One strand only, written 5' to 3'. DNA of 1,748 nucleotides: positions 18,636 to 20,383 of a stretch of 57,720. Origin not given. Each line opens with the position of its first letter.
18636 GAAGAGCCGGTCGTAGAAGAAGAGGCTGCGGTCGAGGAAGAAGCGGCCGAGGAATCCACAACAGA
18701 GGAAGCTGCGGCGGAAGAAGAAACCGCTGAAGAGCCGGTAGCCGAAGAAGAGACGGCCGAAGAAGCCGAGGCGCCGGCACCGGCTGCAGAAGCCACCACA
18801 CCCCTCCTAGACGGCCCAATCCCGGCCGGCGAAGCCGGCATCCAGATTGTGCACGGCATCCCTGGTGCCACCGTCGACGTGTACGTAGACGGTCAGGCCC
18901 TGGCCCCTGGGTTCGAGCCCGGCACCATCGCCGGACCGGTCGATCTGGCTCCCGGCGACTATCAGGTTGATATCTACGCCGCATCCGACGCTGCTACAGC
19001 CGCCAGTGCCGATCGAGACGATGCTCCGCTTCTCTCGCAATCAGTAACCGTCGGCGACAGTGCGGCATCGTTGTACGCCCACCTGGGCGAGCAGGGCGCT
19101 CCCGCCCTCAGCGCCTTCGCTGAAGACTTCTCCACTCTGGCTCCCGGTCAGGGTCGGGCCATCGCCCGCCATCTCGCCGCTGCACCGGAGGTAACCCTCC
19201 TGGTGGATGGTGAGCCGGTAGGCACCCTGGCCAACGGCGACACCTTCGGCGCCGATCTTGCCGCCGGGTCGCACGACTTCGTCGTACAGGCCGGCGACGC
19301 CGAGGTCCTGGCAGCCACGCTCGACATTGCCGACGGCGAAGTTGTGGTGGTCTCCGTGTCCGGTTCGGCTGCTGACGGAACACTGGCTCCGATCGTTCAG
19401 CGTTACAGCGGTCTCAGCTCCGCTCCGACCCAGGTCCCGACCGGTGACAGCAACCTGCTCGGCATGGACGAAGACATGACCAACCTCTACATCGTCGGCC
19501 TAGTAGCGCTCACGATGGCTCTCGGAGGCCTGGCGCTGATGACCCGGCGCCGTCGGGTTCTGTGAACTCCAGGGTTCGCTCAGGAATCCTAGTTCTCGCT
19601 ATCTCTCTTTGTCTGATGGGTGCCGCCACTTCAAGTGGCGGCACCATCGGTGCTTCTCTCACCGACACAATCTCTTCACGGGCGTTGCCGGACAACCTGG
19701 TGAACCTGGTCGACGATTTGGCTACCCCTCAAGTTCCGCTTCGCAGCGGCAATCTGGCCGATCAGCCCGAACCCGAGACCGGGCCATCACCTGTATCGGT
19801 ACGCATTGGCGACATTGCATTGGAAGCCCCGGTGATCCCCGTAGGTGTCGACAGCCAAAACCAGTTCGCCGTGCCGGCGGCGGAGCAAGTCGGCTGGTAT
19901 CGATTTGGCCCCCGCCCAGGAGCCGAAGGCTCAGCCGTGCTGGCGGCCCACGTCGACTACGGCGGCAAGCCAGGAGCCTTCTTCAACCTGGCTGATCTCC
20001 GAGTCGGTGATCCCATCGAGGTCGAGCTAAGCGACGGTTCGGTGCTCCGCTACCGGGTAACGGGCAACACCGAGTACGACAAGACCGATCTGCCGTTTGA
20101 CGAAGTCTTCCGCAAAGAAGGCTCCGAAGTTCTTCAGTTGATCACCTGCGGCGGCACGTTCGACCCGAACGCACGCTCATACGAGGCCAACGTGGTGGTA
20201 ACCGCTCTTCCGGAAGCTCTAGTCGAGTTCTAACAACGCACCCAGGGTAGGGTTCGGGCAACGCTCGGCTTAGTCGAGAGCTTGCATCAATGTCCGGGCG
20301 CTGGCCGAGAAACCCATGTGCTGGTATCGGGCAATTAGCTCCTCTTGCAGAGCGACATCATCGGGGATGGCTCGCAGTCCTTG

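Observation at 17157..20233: Transmembrane pseudokinase-DUF4397 protein with a sortase-signal-like tail, translationally coupled to a class F-like sortase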

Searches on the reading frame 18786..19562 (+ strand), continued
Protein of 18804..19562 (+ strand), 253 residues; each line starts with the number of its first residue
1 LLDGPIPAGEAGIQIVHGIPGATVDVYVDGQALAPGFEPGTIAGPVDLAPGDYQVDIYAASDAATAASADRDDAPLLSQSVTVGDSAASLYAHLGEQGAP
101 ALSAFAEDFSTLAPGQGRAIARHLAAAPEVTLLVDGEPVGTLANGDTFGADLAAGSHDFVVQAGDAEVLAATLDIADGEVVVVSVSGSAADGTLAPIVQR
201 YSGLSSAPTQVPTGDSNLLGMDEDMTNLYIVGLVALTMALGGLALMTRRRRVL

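Call 91: find_encoding_contigs(protein=P0079, flank=3500, max_places=2)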
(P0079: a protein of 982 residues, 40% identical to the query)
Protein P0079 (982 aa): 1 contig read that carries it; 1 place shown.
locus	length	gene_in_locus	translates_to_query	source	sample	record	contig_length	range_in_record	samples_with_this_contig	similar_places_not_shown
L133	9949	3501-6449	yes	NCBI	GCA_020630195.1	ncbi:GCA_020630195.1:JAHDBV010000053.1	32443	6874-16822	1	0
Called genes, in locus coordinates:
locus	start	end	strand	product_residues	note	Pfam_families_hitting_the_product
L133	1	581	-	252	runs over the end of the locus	PF01746:tRNA_m1G_MT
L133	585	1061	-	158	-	PF01782:RimM, PF05239:PRC (weak)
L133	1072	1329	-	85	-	PF13083:KH_KhpA-B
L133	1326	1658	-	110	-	PF00886:Ribosomal_S16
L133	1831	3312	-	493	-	PF02881:SRP54_N, PF00448:SRP54, PF01656:CbiA (weak), PF13401:AAA_22 (weak), PF02978:SRP_SPB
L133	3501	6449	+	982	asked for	PF14344:DUF4397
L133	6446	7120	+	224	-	PF04203:Sortase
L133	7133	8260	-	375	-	PF02881:SRP54_N, PF00448:SRP54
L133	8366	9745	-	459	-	PF00089:Trypsin, PF13365:Trypsin_2, PF00595:PDZ, PF13180:PDZ_2, PF17820:PDZ_6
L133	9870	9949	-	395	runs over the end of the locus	PF00672:HAMP, PF00512:HisKA, PF02518:HATPase_c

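Call 92: find_encoding_contigs(protein=P0110, flank=3500, max_places=2)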
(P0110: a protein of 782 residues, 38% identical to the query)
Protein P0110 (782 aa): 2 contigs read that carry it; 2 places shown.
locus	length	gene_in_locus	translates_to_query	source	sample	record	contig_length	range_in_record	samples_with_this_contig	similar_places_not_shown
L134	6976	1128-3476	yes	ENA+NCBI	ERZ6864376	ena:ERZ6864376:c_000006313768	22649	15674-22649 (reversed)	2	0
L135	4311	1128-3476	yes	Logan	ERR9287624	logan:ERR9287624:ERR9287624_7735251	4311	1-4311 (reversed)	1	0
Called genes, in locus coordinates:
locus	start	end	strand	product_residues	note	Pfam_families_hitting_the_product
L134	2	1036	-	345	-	?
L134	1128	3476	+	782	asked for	PF14344:DUF4397 (weak)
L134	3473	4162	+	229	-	PF04203:Sortase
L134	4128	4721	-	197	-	-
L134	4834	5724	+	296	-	PF00892:EamA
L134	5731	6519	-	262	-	PF22234:Rv2466c-like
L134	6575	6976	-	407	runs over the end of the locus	PF02515:CoA_transf_3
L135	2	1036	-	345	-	?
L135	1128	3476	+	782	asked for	PF14344:DUF4397 (weak)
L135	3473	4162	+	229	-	PF04203:Sortase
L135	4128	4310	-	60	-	?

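Call 93: find_encoding_contigs(protein=P0081, flank=3000, max_places=3)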
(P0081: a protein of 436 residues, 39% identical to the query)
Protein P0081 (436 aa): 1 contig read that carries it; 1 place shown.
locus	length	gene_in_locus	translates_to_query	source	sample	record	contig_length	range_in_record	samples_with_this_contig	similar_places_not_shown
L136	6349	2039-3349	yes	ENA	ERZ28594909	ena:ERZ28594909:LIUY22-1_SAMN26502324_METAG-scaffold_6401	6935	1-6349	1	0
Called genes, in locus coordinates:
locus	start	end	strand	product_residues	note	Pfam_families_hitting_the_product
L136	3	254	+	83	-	?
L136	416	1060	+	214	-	PF04542:Sigma70_r2, PF08281:Sigma70_r4_2, PF04545:Sigma70_r4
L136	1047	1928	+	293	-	PF10099:RskA_C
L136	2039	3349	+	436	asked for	PF14344:DUF4397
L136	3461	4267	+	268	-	PF00588:SpoU_methylase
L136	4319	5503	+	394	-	PF00108:Thiolase_N, PF02803:Thiolase_C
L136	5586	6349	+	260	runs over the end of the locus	PF00106:adh_short, PF08659:KR (faint), PF13561:adh_short_C2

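Call 94: find_encoding_contigs(protein=P0087, flank=3000, max_places=3)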
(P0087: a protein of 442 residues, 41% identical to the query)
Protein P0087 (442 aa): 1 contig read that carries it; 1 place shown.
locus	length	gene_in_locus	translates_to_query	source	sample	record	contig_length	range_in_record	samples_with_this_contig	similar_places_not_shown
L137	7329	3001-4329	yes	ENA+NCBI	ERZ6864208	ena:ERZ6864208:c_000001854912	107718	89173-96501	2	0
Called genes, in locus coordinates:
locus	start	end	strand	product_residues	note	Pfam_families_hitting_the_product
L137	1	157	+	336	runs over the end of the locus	-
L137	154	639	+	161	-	-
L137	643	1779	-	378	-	PF07690:MFS_1, PF12832:MFS_1_like, PF07690:MFS_1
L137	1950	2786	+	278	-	PF00561:Abhydrolase_1, PF00975:Thioesterase, PF12146:Hydrolase_4, PF12697:Abhydrolase_6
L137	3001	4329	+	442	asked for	PF14344:DUF4397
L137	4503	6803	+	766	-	PF04879:Molybdop_Fe4S4 (weak), PF00384:Molybdopterin, PF01568:Molydop_binding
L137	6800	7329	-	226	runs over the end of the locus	-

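Call 95: find_encoding_contigs(protein=P0072, flank=3000, max_places=3)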
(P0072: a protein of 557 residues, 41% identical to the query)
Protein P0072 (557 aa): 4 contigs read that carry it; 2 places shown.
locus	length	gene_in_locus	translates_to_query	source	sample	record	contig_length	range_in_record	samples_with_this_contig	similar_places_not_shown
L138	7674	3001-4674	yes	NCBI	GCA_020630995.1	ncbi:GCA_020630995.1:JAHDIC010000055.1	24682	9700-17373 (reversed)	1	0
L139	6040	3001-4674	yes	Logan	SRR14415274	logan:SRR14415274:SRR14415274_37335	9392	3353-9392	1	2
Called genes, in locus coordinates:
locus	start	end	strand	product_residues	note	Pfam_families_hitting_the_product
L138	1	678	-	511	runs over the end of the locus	PF16655:PhoD_N, PF09423:PhoD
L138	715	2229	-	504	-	PF00916:Sulfate_transp, PF13466:STAS_2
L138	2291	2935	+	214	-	PF13302:Acetyltransf_3, PF00583:Acetyltransf_1 (weak)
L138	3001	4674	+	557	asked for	PF14344:DUF4397, PF13946:DUF4214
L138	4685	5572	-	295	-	PF00892:EamA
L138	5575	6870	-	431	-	PF00282:Pyridoxal_deC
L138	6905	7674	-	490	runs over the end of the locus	PF00083:Sugar_tr (weak), PF07690:MFS_1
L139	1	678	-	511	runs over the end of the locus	PF16655:PhoD_N, PF09423:PhoD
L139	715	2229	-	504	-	PF00916:Sulfate_transp, PF13466:STAS_2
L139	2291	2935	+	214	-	PF13302:Acetyltransf_3, PF00583:Acetyltransf_1 (weak)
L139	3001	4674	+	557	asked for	PF14344:DUF4397, PF13946:DUF4214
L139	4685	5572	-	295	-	PF00892:EamA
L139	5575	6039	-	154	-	?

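Call 96: find_encoding_contigs(protein=P0083, flank=3000, max_places=3)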
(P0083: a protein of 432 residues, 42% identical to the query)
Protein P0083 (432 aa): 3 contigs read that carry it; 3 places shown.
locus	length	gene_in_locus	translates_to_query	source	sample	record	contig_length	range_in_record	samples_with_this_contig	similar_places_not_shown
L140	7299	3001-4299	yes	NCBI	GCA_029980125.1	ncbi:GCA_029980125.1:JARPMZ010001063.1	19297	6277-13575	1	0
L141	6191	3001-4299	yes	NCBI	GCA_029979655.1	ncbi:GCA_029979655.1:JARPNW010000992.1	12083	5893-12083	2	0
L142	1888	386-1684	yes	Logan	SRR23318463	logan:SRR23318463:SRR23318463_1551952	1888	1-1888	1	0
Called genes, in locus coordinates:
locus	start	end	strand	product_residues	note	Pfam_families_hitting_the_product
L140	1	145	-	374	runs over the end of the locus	PF13624:SurA_N_3, PF13145:Rotamase_2, PF13616:Rotamase_3, PF00639:Rotamase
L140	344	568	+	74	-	PF01206:TusA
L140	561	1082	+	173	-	PF02635:DsrE (faint), PF13686:DrsE_2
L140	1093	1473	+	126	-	PF02635:DsrE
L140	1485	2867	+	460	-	PF00512:HisKA, PF02518:HATPase_c, PF00072:Response_reg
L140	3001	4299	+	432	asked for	PF14344:DUF4397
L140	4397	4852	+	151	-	PF04304:DUF454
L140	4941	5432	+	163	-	-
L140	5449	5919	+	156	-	PF03073:TspO_MBR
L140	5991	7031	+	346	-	PF04307:YdjM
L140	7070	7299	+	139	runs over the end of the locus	PF01042:Ribonuc_L-PSP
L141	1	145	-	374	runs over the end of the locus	PF13624:SurA_N_3, PF13145:Rotamase_2, PF13616:Rotamase_3, PF00639:Rotamase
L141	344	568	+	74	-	PF01206:TusA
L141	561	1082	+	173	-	PF02635:DsrE (faint), PF13686:DrsE_2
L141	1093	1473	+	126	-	PF02635:DsrE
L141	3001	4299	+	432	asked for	PF14344:DUF4397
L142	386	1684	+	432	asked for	PF14344:DUF4397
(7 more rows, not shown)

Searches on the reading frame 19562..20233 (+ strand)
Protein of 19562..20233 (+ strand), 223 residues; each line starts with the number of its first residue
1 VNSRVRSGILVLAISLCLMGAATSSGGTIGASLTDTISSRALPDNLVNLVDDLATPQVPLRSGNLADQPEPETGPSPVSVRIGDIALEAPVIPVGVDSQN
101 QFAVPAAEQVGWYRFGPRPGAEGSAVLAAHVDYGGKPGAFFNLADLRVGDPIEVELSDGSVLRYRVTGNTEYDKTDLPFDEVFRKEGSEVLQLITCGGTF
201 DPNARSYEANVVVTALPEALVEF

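Call 3: search_protein_families(library=pfam, proteins=[window:19562-20233:+], max_evalue=1)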
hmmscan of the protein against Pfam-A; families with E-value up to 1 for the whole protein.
window:19562-20233:+ (223 aa): 2 families
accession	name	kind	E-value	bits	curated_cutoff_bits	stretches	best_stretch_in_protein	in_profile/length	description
PF04203.18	Sortase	-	1.1e-20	74.1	26.6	1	81-216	2-123/125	Sortase domain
PF25522.1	OB_cyt-4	-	0.019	15.9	27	1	127-165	34-70/77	Mitochondrial protein cyt-4, OB-fold domain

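Call 4: search_protein_families(library=ncbifam, proteins=[window:19562-20233:+], max_evalue=1)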
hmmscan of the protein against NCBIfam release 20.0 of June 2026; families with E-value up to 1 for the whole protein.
window:19562-20233:+ (223 aa): 7 families
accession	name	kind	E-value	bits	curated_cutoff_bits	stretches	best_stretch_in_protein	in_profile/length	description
NF033748.1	class_F_sortase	subfamily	5.9e-42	142.9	166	1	71-215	5-152/155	class F sortase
TIGR01076.1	sortase_fam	subfamily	4.4e-06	26.5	39.35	1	108-197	25-112/136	sortase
NF033747.1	class_E_sortase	subfamily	1.5e-05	24.9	160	1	108-205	98-198/211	class E sortase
TIGR03784.1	marine_sortase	equivalog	2.7e-05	23.9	158.25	1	117-213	85-172/174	class GN sortase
NF058671.1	sortase_SrtD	exception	0.00032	20.4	140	1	107-196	88-168/187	class D sortase, LPxTATN-specific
NF033745.1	class_C_sortase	subfamily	0.0013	18.5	160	1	120-197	132-205/220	class C sortase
NF033746.1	class_D_sortase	subfamily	0.0026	17.6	165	1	108-196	35-114/135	class D sortase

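Call 72: search_dna_similar(query=window:19562-20233:+, collection=plasmids, mode=protein, max_rows=15)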
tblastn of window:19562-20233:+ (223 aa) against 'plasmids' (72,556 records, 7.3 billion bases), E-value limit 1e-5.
Records with a match: 43; places in all: 59; records where one place covers at least 80% of the query: 0.
Best place of each record, by identity: <60% 43.
By first word of the organism name: Streptomyces 16; Paenarthrobacter 4; Rhodococcus 3; Arthrobacter 3; Embleya 2; Planococcus 2; Streptantibioticus 2; Kitasatospora 1; Nonomuraea 1; Thermomicrobium 1; and 8 more.
By predicted mobility (MOB-suite, as given by PLSDB): non-mobilizable 26; mobilizable 15; conjugative 2.
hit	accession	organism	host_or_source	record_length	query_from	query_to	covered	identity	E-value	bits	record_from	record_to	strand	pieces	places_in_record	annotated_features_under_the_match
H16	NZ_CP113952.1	Rhodococcus sp. JS3073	culture,soil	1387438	73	212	63%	46.1%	4e-34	135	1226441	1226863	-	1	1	record has no annotation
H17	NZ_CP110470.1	Rhodococcus opacus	cell culture,Soil contaminated by oil ...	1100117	70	212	64%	43.1%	2e-32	130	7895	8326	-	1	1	record has no annotation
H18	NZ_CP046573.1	Rhodococcus sp. WAY2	cell culture,bacterial consortium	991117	73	212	63%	44.0%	1e-32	130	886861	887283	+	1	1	class F sortase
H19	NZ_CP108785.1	Embleya sp. NBC_00888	-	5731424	57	215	71%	37.0%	2e-20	96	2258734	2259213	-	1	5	none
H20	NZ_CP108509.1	Streptomyces sp. NBC_01237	-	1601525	63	218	70%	36.3%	5e-19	92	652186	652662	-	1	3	none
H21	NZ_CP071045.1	Streptomyces sp. CA-256286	sediment,muddy soil from torrent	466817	77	215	62%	40.1%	4e-21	98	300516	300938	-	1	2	class F sortase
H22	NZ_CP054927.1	Streptomyces microflavus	Single cell,soil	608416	77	215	62%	40.1%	3e-21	98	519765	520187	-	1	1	class F sortase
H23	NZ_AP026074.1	Streptomyces nigrescens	-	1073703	54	220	75%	33.3%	9e-19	91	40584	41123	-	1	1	none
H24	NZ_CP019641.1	Planococcus lenghuensis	whole organism,crude oil-contamination ...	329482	77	213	61%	40.6%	6e-21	98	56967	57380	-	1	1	class F sortase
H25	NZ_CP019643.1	Planococcus lenghuensis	whole organism,crude oil-contamination ...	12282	63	213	68%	36.8%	8e-21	97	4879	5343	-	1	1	class F sortase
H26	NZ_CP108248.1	Kitasatospora sp. NBC_00070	-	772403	71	215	65%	38.3%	2e-21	99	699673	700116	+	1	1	class F sortase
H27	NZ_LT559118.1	Nonomuraea gerenzanensis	-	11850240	69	215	66%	37.1%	1e-19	94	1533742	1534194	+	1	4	none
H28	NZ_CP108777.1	Embleya sp. NBC_00896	-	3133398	71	215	65%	37.5%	2e-20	96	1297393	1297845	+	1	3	none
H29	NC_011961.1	Thermomicrobium roseum DSM 5159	-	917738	80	219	63%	38.7%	2e-22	102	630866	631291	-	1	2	class F sortase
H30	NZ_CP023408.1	Streptomyces fungicidicus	Pig,cell culture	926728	77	217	63%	37.9%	3e-17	87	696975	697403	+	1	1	class F sortase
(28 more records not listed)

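Call 74: get_annotated_region(hit=H18, flank=3000)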
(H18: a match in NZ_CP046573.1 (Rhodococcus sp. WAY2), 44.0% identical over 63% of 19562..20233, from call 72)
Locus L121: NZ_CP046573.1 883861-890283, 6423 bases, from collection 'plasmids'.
description: Rhodococcus sp. WAY2 plasmid pRWAY01, complete sequence
organism: Rhodococcus sp. WAY2 (NCBI taxid 2663121)
taxonomy: Bacteria; Actinomycetota; Actinomycetes; Mycobacteriales; Nocardiaceae; Rhodococcus; Rhodococcus sp. WAY2
host: -; source: cell culture,bacterial consortium; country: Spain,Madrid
typing (MOB-suite, as given by PLSDB): mobilizable; relaxase MOBF,MOBP,MOBP
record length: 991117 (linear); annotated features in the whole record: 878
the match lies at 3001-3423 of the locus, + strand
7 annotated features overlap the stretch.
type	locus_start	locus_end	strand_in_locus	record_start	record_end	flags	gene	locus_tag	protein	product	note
CDS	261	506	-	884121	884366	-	-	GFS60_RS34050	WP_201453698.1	hypothetical protein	-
CDS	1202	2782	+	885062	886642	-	-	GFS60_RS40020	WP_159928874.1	ice-binding family protein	-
CDS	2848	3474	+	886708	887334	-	-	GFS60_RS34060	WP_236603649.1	class F sortase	-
CDS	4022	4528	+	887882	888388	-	-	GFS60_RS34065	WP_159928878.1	hypothetical protein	-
CDS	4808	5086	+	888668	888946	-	-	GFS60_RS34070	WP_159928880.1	hypothetical protein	-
CDS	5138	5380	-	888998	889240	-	-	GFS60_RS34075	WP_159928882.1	transcriptional regulator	-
CDS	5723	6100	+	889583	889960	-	-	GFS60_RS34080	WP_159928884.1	hypothetical protein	-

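Call 78: get_annotated_region(hit=H29, flank=2500)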
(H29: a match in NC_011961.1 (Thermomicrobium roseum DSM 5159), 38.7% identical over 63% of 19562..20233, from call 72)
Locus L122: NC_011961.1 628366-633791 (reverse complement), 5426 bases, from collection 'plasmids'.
description: Thermomicrobium roseum DSM 5159 plasmid unnamed, complete sequence
organism: Thermomicrobium roseum DSM 5159 (NCBI taxid 309801)
taxonomy: Bacteria; Thermomicrobiota; Thermomicrobia; Thermomicrobiales; Thermomicrobiaceae; Thermomicrobium; Thermomicrobium roseum; Thermomicrobium roseum DSM 5159
host: -; source: -; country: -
typing (MOB-suite, as given by PLSDB): non-mobilizable
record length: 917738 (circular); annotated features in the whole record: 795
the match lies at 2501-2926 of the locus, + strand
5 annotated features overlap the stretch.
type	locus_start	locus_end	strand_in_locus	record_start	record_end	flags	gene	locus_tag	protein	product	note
CDS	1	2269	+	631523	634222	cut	-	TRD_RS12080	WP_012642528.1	right-handed parallel beta-helix repeat-containing protein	-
CDS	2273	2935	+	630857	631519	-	-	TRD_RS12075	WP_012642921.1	class F sortase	-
CDS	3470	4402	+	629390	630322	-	-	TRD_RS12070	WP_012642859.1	NAD(P)-dependent oxidoreductase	-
CDS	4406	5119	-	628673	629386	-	-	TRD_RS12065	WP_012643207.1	ABC transporter ATP-binding protein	-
CDS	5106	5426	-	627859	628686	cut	-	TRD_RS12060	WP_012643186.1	ABC transporter ATP-binding protein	-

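Call 79: get_annotated_region(hit=H22, flank=2500)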
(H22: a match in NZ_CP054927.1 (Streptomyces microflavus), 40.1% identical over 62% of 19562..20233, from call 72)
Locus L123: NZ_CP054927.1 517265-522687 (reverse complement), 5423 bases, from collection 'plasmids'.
description: Streptomyces microflavus strain NA06532 plasmid unnamed1, complete sequence
organism: Streptomyces microflavus (NCBI taxid 1919)
taxonomy: Bacteria; Actinomycetota; Actinomycetes; Kitasatosporales; Streptomycetaceae; Streptomyces; Streptomyces microflavus
host: -; source: Single cell,soil; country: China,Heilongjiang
typing (MOB-suite, as given by PLSDB): mobilizable; replicon rep_cluster_1910,rep_cluster_1910,rep_cluster_1974; relaxase MOBP
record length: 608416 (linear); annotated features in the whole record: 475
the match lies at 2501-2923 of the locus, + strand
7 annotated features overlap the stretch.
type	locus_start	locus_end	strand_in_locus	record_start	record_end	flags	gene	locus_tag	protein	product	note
CDS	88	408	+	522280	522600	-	-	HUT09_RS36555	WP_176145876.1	STAS domain-containing protein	-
CDS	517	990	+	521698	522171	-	-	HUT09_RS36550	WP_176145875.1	ATP-binding protein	-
CDS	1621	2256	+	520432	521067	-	-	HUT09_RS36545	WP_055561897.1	hypothetical protein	-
CDS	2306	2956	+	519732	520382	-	-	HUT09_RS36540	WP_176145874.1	class F sortase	-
CDS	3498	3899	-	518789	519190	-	-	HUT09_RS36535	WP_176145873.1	DUF6009 family protein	-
CDS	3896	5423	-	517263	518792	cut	-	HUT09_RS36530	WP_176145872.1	phage/plasmid primase, P4 family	GO:0006260 - DNA replication [Evidence IEA]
CDS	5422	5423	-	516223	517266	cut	-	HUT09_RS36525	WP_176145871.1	bifunctional DNA primase/polymerase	-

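Call 80: get_annotated_region(hit=H24, flank=2500)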
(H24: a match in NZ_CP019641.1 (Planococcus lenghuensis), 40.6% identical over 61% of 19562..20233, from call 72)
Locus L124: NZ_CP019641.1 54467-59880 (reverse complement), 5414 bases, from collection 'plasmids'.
description: Planococcus lenghuensis strain Y42 plasmid unnamed1, complete sequence
organism: Planococcus lenghuensis (NCBI taxid 2213202)
taxonomy: Bacteria; Bacillota; Bacilli; Bacillales; Planococcaceae; Planococcus; Planococcus lenghuensis
host: -; source: whole organism,crude oil-contamination soil; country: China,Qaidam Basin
typing (MOB-suite, as given by PLSDB): mobilizable; replicon rep_cluster_367; relaxase MOBQ
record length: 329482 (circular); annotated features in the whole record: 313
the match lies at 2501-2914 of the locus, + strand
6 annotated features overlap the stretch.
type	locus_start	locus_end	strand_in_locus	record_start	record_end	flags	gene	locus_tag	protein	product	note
CDS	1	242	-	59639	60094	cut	-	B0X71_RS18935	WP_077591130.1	hypothetical protein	-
CDS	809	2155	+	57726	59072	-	-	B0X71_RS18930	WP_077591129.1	hypothetical protein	-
CDS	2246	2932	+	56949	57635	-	-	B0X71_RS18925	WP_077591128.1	class F sortase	-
CDS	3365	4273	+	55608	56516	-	-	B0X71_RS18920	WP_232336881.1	metallophosphoesterase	-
CDS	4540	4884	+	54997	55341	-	-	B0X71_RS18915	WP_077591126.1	helix-turn-helix transcriptional regulator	-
CDS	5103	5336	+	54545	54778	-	-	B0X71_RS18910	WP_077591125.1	hypothetical protein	-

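Call 81: get_annotated_region(hit=H26, flank=2500)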
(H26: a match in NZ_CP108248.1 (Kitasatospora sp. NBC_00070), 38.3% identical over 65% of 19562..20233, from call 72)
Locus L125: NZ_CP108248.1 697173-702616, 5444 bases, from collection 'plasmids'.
description: Kitasatospora sp. NBC_00070 plasmid unnamed1, complete sequence
organism: Kitasatospora sp. NBC_00070 (NCBI taxid 2975962)
taxonomy: Bacteria; Actinomycetota; Actinomycetes; Kitasatosporales; Streptomycetaceae; Kitasatospora; Kitasatospora sp. NBC 00070
host: -; source: -; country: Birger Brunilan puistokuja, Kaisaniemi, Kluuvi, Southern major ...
typing (MOB-suite, as given by PLSDB): non-mobilizable
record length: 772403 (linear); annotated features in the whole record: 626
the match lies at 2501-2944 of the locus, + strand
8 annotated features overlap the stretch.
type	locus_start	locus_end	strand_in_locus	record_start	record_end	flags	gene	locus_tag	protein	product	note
CDS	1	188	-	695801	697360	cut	-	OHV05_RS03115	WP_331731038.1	MFS transporter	GO:0055085 - transmembrane transport [Evidence IEA]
CDS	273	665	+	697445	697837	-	-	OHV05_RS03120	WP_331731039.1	hypothetical protein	-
CDS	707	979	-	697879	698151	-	-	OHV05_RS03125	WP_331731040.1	hypothetical protein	-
CDS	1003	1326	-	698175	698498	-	-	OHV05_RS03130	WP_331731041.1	hypothetical protein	-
CDS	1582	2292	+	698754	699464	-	-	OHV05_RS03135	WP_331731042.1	hypothetical protein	-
CDS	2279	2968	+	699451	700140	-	-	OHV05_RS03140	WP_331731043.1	class F sortase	-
CDS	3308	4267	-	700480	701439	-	-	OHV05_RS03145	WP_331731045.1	BMP family ABC transporter substrate-binding protein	-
CDS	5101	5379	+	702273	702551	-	-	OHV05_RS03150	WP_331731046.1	STAS domain-containing protein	-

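Call 82: get_annotated_region(hit=H30, flank=2500)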
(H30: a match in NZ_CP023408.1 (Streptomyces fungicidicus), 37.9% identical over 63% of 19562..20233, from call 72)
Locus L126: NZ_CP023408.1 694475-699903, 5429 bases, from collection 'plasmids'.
description: Streptomyces fungicidicus strain TXX3120 plasmid p1, complete sequence
organism: Streptomyces fungicidicus (NCBI taxid 68203)
taxonomy: Bacteria; Actinomycetota; Actinomycetes; Kitasatosporales; Streptomycetaceae; Streptomyces; Streptomyces fungicidicus
host: -; source: Pig,cell culture; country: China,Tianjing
typing (MOB-suite, as given by PLSDB): non-mobilizable
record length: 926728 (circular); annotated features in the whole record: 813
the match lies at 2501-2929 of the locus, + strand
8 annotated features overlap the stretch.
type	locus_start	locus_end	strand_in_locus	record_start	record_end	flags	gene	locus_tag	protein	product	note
CDS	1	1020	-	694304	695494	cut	-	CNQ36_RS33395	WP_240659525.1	glutamate--cysteine ligase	GO:0042398 - cellular modified amino acid biosynthetic process [Evidence IEA]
CDS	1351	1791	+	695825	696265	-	-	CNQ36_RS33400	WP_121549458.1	OsmC family protein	-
CDS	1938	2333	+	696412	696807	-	-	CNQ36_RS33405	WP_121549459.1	hypothetical protein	-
CDS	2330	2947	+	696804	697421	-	-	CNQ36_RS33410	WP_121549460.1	class F sortase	-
CDS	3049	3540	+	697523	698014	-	-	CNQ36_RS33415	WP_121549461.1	RNA polymerase sigma factor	GO:0006352 - DNA-templated transcription initiation [Evidence IEA]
CDS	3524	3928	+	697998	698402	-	-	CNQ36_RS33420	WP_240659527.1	hypothetical protein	-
CDS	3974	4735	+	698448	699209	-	-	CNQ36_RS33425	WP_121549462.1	IS5 family transposase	-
CDS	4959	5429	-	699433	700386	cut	-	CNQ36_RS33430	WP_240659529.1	SGNH/GDSL hydrolase family protein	-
